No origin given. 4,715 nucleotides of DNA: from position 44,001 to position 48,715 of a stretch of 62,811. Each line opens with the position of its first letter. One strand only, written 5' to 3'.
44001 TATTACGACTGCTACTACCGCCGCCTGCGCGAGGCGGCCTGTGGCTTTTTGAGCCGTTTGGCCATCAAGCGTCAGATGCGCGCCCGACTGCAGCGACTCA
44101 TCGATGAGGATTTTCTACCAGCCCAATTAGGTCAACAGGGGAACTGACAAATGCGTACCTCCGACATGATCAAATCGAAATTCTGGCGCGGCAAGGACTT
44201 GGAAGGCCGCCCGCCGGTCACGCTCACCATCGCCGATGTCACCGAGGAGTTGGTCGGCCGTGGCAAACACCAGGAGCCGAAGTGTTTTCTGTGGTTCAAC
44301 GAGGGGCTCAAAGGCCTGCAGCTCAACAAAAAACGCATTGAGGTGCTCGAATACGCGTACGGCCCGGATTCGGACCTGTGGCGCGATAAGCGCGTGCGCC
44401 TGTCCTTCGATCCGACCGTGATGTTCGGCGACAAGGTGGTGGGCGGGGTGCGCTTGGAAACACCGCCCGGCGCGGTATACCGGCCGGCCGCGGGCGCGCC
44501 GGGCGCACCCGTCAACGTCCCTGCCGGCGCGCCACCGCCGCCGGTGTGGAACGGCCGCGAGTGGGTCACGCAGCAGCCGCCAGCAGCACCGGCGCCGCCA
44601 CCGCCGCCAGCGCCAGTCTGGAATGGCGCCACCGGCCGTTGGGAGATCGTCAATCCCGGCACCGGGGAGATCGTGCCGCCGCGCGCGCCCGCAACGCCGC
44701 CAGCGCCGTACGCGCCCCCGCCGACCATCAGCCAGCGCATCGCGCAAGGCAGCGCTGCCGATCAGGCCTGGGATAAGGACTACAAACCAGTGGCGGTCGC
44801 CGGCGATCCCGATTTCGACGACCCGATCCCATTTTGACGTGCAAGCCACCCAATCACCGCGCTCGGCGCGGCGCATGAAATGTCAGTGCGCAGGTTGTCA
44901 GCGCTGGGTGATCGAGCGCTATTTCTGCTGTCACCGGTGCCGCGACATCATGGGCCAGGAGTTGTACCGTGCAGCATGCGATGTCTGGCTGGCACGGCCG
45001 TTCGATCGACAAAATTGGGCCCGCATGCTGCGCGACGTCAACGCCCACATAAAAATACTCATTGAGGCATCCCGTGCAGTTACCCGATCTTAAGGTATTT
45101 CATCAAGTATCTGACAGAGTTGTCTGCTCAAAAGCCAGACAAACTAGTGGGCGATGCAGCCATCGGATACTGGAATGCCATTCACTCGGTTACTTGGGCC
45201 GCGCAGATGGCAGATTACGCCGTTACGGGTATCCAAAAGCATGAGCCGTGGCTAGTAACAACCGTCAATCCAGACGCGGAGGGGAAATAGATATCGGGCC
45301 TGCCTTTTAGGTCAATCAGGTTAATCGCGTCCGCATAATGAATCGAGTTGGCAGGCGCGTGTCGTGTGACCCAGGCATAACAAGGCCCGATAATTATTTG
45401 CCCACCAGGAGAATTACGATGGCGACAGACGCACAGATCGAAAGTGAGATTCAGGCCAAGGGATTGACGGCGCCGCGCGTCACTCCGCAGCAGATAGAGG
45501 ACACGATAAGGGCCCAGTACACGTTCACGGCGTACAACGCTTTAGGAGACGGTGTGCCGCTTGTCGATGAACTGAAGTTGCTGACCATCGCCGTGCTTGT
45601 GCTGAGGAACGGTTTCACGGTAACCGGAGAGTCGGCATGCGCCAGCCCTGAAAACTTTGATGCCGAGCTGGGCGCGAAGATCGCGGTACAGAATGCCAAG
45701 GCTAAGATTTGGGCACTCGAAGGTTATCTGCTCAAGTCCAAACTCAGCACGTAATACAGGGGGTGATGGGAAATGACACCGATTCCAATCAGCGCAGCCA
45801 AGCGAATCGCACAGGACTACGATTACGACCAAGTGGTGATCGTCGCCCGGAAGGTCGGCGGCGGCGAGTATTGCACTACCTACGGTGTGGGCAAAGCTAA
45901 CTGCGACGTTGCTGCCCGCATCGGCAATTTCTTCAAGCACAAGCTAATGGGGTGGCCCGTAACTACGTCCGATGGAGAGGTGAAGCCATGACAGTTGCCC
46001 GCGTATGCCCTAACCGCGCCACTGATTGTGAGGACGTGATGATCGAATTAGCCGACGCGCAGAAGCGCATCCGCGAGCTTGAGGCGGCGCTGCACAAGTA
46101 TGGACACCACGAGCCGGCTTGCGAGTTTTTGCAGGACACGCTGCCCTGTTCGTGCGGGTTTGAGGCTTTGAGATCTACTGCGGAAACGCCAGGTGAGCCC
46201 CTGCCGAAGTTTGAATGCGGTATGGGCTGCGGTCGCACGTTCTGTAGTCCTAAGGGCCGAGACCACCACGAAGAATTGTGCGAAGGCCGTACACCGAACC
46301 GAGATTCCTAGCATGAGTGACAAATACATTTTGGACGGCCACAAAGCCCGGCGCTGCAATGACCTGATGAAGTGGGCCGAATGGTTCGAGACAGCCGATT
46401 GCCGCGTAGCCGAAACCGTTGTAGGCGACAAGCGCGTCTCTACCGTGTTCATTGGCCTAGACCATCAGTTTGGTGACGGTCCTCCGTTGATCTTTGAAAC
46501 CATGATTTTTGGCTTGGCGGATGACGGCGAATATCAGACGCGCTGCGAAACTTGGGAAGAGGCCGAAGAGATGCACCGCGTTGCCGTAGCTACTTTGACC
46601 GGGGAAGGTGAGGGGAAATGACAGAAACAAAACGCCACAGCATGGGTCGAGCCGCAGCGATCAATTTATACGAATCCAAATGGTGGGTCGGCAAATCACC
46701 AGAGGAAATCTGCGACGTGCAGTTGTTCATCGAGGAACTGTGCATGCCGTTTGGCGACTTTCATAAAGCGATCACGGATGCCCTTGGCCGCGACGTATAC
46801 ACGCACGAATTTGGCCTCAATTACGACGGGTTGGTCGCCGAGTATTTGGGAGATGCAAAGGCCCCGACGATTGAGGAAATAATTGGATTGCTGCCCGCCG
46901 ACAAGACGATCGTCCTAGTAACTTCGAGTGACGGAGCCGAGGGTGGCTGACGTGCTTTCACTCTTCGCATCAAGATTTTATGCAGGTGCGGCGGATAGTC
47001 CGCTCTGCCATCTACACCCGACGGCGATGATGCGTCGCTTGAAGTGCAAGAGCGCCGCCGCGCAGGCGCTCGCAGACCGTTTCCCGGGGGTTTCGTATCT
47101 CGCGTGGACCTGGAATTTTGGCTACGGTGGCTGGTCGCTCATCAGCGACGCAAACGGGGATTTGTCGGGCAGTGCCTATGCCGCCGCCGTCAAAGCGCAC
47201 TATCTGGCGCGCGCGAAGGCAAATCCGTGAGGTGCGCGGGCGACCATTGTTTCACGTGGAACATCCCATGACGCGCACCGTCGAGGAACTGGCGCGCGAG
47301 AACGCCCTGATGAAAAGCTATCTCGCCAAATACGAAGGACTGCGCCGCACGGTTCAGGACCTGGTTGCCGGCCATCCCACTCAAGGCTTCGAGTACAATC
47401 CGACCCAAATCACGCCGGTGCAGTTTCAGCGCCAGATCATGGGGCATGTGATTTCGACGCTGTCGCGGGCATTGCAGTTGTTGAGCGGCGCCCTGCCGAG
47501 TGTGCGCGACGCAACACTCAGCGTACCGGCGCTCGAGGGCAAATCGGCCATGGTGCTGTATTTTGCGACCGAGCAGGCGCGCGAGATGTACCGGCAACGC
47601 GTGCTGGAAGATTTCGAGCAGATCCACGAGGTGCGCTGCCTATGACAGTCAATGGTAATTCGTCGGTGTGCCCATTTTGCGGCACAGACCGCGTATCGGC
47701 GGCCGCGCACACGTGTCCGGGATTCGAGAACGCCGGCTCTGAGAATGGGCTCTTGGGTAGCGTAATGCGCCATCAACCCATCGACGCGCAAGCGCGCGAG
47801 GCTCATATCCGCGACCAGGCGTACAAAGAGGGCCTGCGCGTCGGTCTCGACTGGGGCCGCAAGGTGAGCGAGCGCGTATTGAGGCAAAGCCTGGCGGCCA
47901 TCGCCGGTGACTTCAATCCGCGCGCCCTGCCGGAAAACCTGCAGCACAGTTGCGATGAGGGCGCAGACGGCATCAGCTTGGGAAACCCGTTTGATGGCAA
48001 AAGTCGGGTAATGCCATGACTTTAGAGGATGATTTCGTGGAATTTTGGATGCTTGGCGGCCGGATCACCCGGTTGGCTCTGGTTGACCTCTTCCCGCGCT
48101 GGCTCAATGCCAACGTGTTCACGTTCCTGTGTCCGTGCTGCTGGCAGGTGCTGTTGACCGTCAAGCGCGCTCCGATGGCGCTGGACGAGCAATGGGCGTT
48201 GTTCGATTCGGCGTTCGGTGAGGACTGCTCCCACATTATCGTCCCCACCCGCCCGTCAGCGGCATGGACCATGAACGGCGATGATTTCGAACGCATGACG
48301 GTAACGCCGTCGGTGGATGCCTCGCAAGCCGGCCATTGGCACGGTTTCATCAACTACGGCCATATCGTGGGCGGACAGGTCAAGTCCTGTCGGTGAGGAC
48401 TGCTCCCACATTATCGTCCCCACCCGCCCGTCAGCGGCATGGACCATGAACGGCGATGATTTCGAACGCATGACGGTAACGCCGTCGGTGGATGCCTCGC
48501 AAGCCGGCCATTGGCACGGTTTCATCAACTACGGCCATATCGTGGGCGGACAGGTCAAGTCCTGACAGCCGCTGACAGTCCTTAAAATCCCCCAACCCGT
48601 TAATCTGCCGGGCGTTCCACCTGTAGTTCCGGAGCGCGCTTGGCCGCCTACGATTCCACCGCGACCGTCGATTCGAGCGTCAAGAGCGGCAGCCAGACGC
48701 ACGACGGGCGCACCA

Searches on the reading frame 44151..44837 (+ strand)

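Call 13: search_protein_families(library=phrogs, proteins=[window:44151-44837:+], max_evalue=0.01)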
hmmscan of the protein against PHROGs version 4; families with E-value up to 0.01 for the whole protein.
window:44151-44837:+ (228 aa): 2 families
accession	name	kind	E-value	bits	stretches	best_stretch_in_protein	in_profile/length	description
phrog_11517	-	unknown function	1.6e-05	25.8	1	64-103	62-101/188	-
phrog_21613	-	unknown function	0.0021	18.8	1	14-103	19-110/166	-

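Call 14: search_protein_families(library=pfam, proteins=[window:44151-44837:+], max_evalue=0.01)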
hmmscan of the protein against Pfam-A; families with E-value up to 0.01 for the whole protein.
window:44151-44837:+ (228 aa): 0 families

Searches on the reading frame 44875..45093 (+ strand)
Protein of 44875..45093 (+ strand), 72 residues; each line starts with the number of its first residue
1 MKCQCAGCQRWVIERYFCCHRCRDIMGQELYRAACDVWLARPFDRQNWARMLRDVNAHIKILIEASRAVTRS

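Call 42: search_protein_families(library=pfam, proteins=[window:44875-45093:+], max_evalue=0.1)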
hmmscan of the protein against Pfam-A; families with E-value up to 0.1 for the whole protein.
window:44875-45093:+ (72 aa): 0 families

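Call 53: find_homologous_proteins(query=window:44875-45093:+, max_evalue=0.001)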
Query window:44875-45093:+: no candidate shares three 5-residue words with the query. No homologue found.

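Call 64: search_solved_structures(query=A2, max_evalue=10)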
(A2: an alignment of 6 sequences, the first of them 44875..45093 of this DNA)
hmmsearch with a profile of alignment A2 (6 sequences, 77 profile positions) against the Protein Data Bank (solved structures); distinct sequences matched with E-value up to 10: 0.

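Call 79: find_homologous_proteins(query=A2, max_evalue=0.001)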
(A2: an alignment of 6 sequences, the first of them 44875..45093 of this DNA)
Query A2 (6 sequences) (72 aa, profile of the alignment): 32 proteins with E <= 0.001 among 211 candidates.
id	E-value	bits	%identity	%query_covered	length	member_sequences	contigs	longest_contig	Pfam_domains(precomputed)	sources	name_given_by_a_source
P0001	4.7e-31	125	31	68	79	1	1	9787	-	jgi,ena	jgi:hypothetical protein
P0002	6.2e-28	115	31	68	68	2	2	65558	-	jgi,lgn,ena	jgi:hypothetical protein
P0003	6.9e-27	111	32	69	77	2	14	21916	-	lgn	-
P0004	1.8e-26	110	33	60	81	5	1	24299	-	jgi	jgi:hypothetical protein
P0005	1.7e-25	107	31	63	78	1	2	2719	-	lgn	-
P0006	3.0e-25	106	36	69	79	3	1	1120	-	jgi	jgi:hypothetical protein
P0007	4.5e-25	106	38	67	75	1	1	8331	-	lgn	-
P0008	4.6e-25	106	34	69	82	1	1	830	-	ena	-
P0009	5.1e-25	105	34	69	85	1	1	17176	-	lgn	-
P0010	7.6e-25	105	29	67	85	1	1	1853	-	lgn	-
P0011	1.4e-24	104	27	68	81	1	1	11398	-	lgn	-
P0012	5.6e-24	102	39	61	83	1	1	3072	-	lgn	-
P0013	1.4e-23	101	27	67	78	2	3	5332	-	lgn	-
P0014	1.9e-23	100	37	68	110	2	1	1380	-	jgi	-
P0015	2.0e-23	100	37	60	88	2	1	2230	-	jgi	jgi:hypothetical protein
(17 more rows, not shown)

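Call 82: find_encoding_contigs(protein=P0003, flank=10000, max_places=2)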
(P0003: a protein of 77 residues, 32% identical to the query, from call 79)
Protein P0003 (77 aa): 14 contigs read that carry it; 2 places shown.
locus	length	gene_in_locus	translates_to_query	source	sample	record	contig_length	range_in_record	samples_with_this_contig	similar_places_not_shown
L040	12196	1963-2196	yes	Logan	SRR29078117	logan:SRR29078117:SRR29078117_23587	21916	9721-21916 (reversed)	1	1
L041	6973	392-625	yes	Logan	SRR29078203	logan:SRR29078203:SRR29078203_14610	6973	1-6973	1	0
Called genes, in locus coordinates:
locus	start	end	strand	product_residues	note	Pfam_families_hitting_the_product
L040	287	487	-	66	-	PF15943:YdaS_toxin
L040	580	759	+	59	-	-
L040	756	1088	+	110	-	-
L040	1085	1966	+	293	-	-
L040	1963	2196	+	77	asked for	-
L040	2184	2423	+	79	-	-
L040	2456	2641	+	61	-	PF02599:CsrA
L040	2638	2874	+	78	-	-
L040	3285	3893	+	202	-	-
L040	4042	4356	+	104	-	PF04606:Ogr_Delta (weak), PF22811:Zn_ribbon_NrdR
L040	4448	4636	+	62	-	-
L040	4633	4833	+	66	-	-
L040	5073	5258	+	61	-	-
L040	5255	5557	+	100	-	-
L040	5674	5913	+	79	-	-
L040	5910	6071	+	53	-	-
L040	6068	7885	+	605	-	PF01935:DUF87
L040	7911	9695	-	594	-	-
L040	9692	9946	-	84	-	-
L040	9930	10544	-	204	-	-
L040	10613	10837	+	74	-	-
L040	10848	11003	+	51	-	-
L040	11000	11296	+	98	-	-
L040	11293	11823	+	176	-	-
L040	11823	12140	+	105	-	-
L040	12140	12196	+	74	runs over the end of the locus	-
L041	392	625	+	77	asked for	-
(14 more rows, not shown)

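Call 83: find_encoding_contigs(protein=P0009, flank=10000, max_places=2)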
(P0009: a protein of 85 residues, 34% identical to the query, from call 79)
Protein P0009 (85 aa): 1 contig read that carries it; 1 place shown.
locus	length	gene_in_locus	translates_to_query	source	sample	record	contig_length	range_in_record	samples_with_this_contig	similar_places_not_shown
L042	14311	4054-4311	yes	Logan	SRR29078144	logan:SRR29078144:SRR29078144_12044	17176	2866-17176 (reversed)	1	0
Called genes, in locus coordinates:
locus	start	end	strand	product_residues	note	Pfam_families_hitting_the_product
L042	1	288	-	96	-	?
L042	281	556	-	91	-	-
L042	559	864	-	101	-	-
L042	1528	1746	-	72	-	-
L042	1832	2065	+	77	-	-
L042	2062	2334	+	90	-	-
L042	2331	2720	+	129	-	-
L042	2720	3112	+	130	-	PF05899:Cupin_3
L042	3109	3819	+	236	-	-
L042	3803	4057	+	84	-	-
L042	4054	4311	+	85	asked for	-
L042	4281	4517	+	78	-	-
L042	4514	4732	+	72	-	-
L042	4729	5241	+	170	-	PF23859:DpdA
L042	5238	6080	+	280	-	PF02086:MethyltransfD12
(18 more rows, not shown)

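Call 84: find_encoding_contigs(protein=P0004, flank=10000, max_places=2)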
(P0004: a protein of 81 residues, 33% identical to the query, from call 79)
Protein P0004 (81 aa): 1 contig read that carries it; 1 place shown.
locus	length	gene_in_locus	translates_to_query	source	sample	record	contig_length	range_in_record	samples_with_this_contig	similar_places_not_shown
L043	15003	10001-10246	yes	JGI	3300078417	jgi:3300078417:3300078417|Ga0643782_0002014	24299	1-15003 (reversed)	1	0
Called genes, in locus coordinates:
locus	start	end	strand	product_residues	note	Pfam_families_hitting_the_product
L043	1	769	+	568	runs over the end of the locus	-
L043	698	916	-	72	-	-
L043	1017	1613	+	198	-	-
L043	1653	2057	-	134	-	-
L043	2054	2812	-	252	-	-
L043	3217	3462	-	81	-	-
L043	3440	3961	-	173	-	-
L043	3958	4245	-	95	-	-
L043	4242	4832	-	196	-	PF10108:DNA_pol_B_exo2 (faint)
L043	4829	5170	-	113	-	-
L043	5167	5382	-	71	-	-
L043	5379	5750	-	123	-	-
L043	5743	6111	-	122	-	-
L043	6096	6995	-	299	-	PF07505:DUF5131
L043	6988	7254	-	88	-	-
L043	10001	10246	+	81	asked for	-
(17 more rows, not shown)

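Call 89: predict_structure(alignment_id=A8)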
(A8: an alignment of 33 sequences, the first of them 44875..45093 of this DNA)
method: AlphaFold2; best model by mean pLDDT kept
length: 72 residues; sequences in the alignment: 33
mean_pLDDT: 91.0   pTM: 0.72
mean pLDDT of the five models: 91.0, 90.2, 89.6, 89.3, 87.9
residues with pLDDT >= 90: 55; 70-90: 16; 50-70: 1; < 50: 0
segments of 3 or more residues with pLDDT < 50: none
pLDDT, mean of each block of 10 residues (from residue 1): 92 91 92 95 96 93 84 63
secondary structure, 60 per line:
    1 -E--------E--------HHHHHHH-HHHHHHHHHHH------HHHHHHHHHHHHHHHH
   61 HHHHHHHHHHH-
elements in order: H20-26 H28-38 H45-71

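Call 93: fold_search(model_id=the predicted structure, library=pdb)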
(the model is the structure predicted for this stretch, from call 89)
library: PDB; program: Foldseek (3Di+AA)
matches with E <= 10: 30; with E <= 0.001: 0
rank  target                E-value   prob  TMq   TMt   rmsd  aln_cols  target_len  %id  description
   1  8cy2_A                4.6e+00  0.25  0.43  0.06   1.6        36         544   11  CamA Adenine Methyltransferase Complexed to Cognate Substrate DNA and Inhibitor APNEA (Compound 9) (released 2023-01-11)
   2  7rfn_C                4.9e+00  0.25  0.43  0.07   1.5        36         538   11  CamA Adenine Methyltransferase Complexed to Cognate Substrate DNA and Inhibitor SGC8158 (released 2021-09-15)
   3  7rfl_B                4.9e+00  0.25  0.44  0.06   1.5        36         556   11  CamA Adenine Methyltransferase Complexed to Cognate Substrate DNA and Inhibitor SGC0946 (released 2021-09-15)
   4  1gwi_A                4.9e+00  0.23  0.50  0.11   3.1        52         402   15  The 1.92 A structure of Streptomyces coelicolor A3(2) CYP154C1: A new monooxygenase that functionalizes macrolide ring (released 2003-01-29)
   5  8cxw_B                5.5e+00  0.23  0.44  0.06   1.5        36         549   11  CamA Adenine Methyltransferase Complexed to Cognate Substrate DNA and Inhibitor piclidenoson (Compound 4) (released 2023-01-11)
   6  7rfk_B                5.5e+00  0.23  0.44  0.06   1.5        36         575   11  CamA Adenine Methyltransferase Complexed to Cognate Substrate DNA and Inhibitor Sinefungin (released 2021-09-15)
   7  8cxy_C                5.9e+00  0.21  0.44  0.07   1.5        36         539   11  CamA Adenine Methyltransferase Complexed to Cognate Substrate DNA and Inhibitor N6-(2-Phenethyl)adenosine (Compound 8) (released 2023-01-11)
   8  7lni_C                5.9e+00  0.21  0.44  0.06   1.5        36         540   11  SeMet CamA Adenine Methyltransferase Complexed to Cognate Substrate DNA (released 2021-05-19)
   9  7rfk_C                5.9e+00  0.21  0.44  0.06   1.5        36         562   11  CamA Adenine Methyltransferase Complexed to Cognate Substrate DNA and Inhibitor Sinefungin (released 2021-09-15)
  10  7rfk_A                5.9e+00  0.18  0.42  0.06   1.7        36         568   11  CamA Adenine Methyltransferase Complexed to Cognate Substrate DNA and Inhibitor Sinefungin (released 2021-09-15)
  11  7lni_A                6.3e+00  0.20  0.43  0.06   1.5        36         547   11  SeMet CamA Adenine Methyltransferase Complexed to Cognate Substrate DNA (released 2021-05-19)
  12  7lni_B                6.3e+00  0.20  0.44  0.06   1.5        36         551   11  SeMet CamA Adenine Methyltransferase Complexed to Cognate Substrate DNA (released 2021-05-19)
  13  7rfl_C                6.7e+00  0.20  0.44  0.06   1.5        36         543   11  CamA Adenine Methyltransferase Complexed to Cognate Substrate DNA and Inhibitor SGC0946 (released 2021-09-15)
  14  7rfm_B                6.7e+00  0.20  0.44  0.06   1.5        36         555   11  CamA Adenine Methyltransferase Complexed to Cognate Substrate DNA and Inhibitor EPZ004777 (released 2021-09-15)
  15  7lt5_B                6.7e+00  0.20  0.44  0.06   1.5        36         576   11  CamA Adenine Methyltransferase Complexed to Cognate Substrate DNA and Cofactor SAH (released 2021-05-19)
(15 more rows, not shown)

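Call 107: search_protein_families(library=phrogs, proteins=[window:44875-45093:+], max_evalue=0.05)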
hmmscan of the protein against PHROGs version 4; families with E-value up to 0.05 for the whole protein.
window:44875-45093:+ (72 aa): 0 families

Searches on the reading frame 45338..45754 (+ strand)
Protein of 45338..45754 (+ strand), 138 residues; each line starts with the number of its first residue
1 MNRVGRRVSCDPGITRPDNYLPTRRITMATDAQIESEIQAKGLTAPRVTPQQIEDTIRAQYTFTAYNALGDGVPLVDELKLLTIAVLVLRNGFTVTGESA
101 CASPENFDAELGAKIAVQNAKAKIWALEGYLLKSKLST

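Call 25: search_protein_families(library=pfam, proteins=[window:45338-45754:+], max_evalue=0.1)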
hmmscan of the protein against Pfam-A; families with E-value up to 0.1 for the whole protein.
window:45338-45754:+ (138 aa): 1 family
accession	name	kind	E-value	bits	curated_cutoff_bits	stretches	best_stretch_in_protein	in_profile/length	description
PF13876.11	Phage_gp49_66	-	3.9e-29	101.4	27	1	48-136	1-82/82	Phage protein (N4 Gp49/phage Sf6 gene 66) family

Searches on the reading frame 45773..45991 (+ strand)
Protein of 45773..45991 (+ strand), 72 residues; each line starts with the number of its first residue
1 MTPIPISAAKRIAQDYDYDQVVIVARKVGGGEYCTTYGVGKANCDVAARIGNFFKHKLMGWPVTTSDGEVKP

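Call 25: search_protein_families(library=pfam, proteins=[window:45773-45991:+], max_evalue=0.1)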
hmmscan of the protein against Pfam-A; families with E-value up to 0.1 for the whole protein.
window:45773-45991:+ (72 aa): 0 families

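Call 107: search_protein_families(library=phrogs, proteins=[window:45773-45991:+], max_evalue=0.05)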
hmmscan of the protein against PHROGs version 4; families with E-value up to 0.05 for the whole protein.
window:45773-45991:+ (72 aa): 1 family
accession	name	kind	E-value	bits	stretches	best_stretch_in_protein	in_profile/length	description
phrog_38816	-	unknown function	3.2e-25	89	1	1-63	3-70/73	-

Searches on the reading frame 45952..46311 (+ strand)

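Call 42: search_protein_families(library=pfam, proteins=[window:45952-46311:+], max_evalue=0.1)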
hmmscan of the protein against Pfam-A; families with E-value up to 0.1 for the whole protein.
window:45952-46311:+ (119 aa): 1 family
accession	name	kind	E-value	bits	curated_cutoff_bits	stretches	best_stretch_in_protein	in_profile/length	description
PF08990.16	Docking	-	0.098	12.8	20.9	0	29-45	13-29/29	Erythronolide synthase docking domain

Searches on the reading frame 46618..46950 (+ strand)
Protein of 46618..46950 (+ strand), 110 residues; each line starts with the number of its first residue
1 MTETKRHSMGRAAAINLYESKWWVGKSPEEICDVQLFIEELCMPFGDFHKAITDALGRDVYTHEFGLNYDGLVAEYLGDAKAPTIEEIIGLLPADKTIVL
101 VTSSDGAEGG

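Call 25: search_protein_families(library=pfam, proteins=[window:46618-46950:+], max_evalue=0.1)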
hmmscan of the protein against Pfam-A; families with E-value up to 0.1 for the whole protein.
window:46618-46950:+ (110 aa): 1 family
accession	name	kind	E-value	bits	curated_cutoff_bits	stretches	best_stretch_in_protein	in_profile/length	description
PF24875.1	DUF7736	-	3.9e-08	33.8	25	1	41-82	14-55/59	Domain of unknown function (DUF7736)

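Call 107: search_protein_families(library=phrogs, proteins=[window:46618-46950:+], max_evalue=0.05)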
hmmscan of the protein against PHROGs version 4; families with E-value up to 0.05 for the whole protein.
window:46618-46950:+ (110 aa): 2 families
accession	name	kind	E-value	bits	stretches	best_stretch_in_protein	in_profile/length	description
phrog_13999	-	unknown function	0.0014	19.5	1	40-66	18-44/71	-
phrog_23870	-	unknown function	0.0072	17.7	0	42-67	17-42/126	-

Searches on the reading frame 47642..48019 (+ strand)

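Call 25: search_protein_families(library=pfam, proteins=[window:47642-48019:+], max_evalue=0.1)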
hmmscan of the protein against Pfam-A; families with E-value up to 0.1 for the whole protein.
window:47642-48019:+ (125 aa): 0 families

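Call 107: search_protein_families(library=phrogs, proteins=[window:47642-48019:+], max_evalue=0.05)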
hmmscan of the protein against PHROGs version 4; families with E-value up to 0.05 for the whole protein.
window:47642-48019:+ (125 aa): 1 family
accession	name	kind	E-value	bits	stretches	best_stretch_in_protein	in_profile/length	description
phrog_2105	-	unknown function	0.01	16.3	1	3-78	25-99/214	-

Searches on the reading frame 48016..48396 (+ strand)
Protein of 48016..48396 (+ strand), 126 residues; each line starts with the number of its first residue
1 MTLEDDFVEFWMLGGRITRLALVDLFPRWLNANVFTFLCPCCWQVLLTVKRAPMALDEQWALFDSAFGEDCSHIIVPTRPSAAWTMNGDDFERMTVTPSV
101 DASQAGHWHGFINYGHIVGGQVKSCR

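Call 25: search_protein_families(library=pfam, proteins=[window:48016-48396:+], max_evalue=0.1)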
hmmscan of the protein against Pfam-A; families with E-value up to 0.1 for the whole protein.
window:48016-48396:+ (126 aa): 1 family
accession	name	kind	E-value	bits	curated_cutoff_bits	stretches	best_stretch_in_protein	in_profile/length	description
PF20137.4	DUF6527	-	9e-08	32.3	23.6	1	76-117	17-60/63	Family of unknown function (DUF6527)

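Call 33: search_protein_families(library=phrogs, proteins=[window:48016-48396:+], max_evalue=0.05)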
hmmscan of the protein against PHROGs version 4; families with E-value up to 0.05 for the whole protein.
window:48016-48396:+ (126 aa): 2 families
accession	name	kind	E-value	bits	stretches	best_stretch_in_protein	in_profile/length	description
phrog_34484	-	unknown function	2.1e-11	45.4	1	18-118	3-131/134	-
phrog_15183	-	unknown function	3.1e-06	28.7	1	79-116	63-98/102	-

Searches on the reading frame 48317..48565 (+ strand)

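Call 25: search_protein_families(library=pfam, proteins=[window:48317-48565:+], max_evalue=0.1)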
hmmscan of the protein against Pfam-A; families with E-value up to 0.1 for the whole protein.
window:48317-48565:+ (82 aa): 1 family
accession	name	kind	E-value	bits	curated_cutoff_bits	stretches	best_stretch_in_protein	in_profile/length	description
PF20137.4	DUF6527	-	4.6e-08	33.3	23.6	1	34-75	17-60/63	Family of unknown function (DUF6527)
